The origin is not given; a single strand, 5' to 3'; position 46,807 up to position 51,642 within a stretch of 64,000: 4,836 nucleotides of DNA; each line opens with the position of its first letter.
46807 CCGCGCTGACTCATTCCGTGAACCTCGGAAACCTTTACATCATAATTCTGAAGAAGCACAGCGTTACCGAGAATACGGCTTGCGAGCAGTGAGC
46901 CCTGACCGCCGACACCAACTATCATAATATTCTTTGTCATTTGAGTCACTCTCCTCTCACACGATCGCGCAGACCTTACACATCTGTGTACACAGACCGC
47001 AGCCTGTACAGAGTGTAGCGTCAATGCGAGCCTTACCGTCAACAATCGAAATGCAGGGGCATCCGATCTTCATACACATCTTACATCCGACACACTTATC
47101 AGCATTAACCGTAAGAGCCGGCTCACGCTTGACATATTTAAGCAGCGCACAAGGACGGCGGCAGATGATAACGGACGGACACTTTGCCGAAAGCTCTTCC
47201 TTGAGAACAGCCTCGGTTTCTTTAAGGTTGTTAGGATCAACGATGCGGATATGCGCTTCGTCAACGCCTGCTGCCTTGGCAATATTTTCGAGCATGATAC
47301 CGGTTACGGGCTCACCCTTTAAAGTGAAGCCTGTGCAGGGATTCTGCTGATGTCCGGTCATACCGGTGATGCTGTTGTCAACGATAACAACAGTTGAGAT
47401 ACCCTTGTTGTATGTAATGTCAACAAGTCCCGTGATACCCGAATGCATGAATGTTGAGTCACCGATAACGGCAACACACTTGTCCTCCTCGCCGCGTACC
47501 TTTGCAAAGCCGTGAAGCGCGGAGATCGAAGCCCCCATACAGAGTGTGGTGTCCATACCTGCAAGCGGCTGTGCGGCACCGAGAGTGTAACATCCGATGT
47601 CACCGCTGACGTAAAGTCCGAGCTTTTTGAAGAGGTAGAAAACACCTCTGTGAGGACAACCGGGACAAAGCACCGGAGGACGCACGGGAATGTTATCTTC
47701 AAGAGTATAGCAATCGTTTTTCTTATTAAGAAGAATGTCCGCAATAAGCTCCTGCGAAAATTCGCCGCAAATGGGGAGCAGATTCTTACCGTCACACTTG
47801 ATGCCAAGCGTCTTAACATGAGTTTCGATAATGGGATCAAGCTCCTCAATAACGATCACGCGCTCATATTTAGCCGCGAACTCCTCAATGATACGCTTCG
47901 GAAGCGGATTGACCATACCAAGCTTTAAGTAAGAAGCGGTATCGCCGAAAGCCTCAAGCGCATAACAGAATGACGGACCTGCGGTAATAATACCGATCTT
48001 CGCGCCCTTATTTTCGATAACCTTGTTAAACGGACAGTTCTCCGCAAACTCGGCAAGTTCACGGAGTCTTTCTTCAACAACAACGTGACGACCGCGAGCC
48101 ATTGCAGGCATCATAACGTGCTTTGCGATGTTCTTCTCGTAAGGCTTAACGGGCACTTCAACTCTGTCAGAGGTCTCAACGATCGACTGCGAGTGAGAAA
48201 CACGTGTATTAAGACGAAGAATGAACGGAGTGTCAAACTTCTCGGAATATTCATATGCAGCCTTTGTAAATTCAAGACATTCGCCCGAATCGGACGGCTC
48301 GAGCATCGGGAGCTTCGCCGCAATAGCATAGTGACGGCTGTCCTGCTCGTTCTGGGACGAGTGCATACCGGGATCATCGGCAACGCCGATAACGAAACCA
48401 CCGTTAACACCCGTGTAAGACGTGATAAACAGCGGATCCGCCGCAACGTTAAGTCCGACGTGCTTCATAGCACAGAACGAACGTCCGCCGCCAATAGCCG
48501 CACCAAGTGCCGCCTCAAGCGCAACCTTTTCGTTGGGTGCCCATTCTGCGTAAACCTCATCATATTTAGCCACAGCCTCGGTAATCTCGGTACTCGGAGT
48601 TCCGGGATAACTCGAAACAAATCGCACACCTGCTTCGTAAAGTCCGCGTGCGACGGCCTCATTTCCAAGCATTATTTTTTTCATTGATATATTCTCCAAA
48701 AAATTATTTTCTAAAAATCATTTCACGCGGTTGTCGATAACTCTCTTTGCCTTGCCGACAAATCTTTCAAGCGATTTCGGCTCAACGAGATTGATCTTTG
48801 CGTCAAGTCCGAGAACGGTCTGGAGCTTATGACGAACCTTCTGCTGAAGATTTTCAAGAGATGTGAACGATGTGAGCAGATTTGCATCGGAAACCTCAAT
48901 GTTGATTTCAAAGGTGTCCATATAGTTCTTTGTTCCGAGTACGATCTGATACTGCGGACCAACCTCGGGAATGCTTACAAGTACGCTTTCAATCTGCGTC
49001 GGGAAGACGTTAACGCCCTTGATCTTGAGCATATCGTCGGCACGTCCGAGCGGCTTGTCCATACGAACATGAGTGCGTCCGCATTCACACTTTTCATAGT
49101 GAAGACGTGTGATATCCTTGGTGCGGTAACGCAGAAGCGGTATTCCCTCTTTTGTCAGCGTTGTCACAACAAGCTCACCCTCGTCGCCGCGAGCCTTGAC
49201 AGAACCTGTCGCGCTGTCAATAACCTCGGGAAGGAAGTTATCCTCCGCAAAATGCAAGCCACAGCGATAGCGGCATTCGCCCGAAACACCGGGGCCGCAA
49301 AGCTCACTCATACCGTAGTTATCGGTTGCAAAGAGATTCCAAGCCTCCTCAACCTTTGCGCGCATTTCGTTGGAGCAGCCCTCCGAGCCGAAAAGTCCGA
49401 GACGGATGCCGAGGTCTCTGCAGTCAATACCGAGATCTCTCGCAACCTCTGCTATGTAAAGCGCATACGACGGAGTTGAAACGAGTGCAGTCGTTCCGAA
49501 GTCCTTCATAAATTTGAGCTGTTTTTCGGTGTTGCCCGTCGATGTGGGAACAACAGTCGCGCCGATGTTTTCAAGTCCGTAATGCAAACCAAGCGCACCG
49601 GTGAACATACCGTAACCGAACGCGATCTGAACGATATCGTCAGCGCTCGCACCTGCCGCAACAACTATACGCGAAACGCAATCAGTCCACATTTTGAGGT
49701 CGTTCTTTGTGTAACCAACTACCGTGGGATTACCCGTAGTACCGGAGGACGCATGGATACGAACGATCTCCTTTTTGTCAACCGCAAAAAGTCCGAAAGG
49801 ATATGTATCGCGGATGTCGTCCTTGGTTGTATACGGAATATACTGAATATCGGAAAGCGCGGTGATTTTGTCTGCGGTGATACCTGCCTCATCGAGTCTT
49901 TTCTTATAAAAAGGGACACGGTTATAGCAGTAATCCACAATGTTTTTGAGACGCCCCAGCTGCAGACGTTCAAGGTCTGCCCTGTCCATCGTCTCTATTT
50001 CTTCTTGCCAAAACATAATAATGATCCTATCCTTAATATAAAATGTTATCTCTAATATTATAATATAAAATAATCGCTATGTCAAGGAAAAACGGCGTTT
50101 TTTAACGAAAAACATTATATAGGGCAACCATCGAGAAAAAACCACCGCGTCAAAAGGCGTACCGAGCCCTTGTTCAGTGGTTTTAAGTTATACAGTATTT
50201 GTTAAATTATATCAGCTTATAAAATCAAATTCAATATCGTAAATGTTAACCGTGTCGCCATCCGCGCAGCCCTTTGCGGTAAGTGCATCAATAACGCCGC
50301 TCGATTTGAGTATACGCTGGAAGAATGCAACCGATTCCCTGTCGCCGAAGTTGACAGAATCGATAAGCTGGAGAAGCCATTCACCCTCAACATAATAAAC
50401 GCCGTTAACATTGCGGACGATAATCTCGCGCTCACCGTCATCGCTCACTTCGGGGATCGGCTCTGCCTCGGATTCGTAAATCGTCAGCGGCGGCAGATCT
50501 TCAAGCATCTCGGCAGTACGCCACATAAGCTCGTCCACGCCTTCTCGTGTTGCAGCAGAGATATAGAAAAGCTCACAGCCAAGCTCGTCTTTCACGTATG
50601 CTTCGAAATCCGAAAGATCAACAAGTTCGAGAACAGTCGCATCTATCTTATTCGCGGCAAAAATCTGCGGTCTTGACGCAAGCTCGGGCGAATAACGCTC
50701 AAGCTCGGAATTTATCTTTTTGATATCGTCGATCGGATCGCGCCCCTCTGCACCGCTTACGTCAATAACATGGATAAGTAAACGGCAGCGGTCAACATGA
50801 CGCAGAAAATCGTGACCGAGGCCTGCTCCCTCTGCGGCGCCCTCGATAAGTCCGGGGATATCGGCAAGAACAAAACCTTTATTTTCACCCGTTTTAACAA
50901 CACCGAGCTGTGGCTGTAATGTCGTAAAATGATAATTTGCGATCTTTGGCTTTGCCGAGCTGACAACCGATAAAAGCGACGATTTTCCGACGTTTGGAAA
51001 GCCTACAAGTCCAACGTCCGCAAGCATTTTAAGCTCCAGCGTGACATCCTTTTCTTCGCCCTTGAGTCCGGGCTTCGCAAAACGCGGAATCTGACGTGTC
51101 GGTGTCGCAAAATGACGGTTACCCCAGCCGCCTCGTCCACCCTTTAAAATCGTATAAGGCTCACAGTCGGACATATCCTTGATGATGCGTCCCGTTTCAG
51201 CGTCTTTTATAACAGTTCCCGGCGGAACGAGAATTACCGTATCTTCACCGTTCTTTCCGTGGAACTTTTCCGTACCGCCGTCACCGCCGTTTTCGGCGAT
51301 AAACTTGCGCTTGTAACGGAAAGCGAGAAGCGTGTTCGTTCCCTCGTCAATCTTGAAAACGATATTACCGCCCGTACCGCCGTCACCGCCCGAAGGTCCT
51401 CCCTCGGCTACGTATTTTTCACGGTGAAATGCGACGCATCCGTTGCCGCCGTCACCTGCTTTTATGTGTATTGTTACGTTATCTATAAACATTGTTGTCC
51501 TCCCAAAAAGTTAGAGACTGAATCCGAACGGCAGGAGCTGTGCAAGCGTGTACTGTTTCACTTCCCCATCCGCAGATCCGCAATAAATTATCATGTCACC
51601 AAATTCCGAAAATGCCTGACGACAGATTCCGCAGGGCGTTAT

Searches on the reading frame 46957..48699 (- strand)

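Call 100: search_protein_families(library=pfam, max_evalue=1e-8, proteins=[window:46957-48699:-])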
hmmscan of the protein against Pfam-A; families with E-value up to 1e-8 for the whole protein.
window:46957-48699:- (580 aa): 2 families
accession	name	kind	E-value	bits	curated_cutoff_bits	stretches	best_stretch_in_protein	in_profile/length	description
PF02775.26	TPP_enzyme_C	-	2.8e-20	73.1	21.9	1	367-512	1-150/151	Thiamine pyrophosphate enzyme, C-terminal TPP binding domain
PF01855.24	POR_N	-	3.8e-14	53.4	27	1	19-195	2-186/231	Pyruvate flavodoxin/ferredoxin oxidoreductase, thiamine diP-bdg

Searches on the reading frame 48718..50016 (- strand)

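Call 101: search_protein_families(library=pfam, max_evalue=1e-8, proteins=[window:48718-50016:-])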
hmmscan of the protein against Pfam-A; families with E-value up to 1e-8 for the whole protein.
window:48718-50016:- (432 aa): 2 families
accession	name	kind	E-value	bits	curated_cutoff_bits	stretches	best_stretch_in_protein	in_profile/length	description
PF14535.12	AMP-binding_C_2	-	6.9e-31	106.8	25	1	334-430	1-96/96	AMP-binding enzyme C-terminal domain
PF00501.34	AMP-binding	-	9.7e-13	48.1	29.9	1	79-285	159-375/384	AMP-binding enzyme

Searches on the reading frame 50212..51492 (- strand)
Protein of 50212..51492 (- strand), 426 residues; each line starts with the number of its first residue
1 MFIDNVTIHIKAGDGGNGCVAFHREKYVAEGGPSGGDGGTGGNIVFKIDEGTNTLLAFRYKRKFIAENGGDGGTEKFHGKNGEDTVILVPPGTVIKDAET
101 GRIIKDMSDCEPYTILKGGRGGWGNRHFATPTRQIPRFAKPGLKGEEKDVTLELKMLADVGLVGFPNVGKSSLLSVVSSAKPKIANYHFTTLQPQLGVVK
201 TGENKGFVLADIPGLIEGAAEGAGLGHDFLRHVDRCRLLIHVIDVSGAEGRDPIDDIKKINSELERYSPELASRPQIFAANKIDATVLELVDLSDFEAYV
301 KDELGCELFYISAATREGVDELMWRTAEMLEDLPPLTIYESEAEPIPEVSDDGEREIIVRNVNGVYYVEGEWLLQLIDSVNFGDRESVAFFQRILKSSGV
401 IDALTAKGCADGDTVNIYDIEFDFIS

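Call 101: search_protein_families(library=pfam, max_evalue=1e-8, proteins=[window:50212-51492:-])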
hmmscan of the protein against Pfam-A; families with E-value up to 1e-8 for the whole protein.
window:50212-51492:- (426 aa): 4 families
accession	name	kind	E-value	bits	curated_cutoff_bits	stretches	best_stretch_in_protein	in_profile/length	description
PF01018.28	GTP1_OBG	-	1.9e-58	196.9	27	1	3-156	1-155/155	GTP1/OBG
PF01926.29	MMR_HSR1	-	1.7e-25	89.7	21.9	1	159-282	1-113/113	50S ribosome-binding GTPase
PF09269.16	DUF1967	-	1e-21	77.2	27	1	360-424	6-70/70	Domain of unknown function (DUF1967)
PF02421.24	FeoB_N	-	1.6e-10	41.2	27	1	160-323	3-153/156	Ferrous iron transport protein B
